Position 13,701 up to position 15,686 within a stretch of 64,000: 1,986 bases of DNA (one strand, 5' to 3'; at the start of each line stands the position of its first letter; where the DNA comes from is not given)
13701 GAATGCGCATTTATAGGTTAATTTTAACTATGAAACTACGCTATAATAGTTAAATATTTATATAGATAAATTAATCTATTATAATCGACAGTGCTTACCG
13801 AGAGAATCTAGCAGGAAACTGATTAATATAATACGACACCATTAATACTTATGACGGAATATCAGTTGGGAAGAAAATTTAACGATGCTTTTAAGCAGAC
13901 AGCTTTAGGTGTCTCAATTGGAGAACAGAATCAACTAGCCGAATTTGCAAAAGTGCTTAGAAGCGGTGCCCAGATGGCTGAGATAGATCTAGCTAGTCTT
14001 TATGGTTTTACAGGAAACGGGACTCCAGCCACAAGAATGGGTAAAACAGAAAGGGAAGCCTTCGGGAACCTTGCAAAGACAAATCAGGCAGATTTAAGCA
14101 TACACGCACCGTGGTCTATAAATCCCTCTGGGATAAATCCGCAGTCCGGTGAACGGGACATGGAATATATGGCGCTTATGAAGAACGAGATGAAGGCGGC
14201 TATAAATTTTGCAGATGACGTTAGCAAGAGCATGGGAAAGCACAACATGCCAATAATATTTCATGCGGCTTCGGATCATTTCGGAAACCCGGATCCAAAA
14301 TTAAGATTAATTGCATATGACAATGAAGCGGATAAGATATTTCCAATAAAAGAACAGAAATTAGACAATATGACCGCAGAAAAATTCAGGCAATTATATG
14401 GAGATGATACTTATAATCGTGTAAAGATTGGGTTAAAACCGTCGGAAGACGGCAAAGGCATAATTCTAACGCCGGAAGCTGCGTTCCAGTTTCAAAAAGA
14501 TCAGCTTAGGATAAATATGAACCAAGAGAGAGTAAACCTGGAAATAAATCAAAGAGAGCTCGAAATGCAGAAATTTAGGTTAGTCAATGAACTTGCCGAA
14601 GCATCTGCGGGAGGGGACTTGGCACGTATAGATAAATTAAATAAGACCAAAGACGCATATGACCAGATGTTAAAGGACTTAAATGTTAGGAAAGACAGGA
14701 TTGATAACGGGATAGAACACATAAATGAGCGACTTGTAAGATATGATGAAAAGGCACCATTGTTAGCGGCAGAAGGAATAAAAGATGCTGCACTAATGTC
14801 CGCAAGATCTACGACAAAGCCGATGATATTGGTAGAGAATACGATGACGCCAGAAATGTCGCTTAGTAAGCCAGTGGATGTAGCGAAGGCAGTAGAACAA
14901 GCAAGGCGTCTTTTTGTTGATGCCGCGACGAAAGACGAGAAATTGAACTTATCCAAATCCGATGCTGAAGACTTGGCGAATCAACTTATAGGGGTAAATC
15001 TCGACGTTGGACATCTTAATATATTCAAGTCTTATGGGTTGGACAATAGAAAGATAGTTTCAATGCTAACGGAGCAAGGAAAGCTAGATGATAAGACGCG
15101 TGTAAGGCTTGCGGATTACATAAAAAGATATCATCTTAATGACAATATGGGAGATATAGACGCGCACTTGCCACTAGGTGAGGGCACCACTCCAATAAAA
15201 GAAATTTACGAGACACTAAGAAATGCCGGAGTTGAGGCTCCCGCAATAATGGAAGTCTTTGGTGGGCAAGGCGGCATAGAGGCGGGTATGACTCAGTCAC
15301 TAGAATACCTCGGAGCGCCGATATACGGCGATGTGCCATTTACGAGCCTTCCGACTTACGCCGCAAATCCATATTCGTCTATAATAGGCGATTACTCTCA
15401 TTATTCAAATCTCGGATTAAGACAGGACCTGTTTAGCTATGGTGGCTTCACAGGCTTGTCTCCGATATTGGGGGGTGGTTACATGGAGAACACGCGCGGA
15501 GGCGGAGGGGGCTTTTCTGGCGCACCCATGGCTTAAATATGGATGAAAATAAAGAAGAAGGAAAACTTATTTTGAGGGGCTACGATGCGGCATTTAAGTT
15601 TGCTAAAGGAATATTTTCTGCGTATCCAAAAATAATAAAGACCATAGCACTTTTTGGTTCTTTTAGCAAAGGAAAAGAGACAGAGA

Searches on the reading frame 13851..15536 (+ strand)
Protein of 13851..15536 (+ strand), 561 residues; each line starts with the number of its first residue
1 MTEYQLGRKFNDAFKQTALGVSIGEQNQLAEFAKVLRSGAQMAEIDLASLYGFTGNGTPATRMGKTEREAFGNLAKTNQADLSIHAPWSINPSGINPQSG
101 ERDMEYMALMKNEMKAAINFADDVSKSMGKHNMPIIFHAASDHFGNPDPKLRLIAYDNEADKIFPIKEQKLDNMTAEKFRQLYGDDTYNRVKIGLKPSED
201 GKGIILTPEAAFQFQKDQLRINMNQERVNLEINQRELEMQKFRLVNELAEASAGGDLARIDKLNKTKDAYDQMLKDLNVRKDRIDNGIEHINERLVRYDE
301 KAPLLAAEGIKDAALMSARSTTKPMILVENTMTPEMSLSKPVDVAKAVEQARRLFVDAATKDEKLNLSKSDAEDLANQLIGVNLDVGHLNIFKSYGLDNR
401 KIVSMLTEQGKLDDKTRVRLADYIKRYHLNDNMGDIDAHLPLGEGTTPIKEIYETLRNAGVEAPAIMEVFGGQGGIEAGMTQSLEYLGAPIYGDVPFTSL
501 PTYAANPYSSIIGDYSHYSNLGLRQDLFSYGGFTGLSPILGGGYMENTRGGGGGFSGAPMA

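Call 17: search_protein_families(library=pfam, proteins=[window:13851-15536:+], max_evalue=0.001)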
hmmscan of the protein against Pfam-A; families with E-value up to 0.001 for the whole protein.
window:13851-15536:+ (561 aa): 1 family
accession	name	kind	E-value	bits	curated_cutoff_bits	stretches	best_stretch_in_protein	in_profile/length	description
PF01261.30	AP_endonuc_2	-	1.3e-14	55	31.1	1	373-487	142-246/249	Xylose isomerase-like TIM barrel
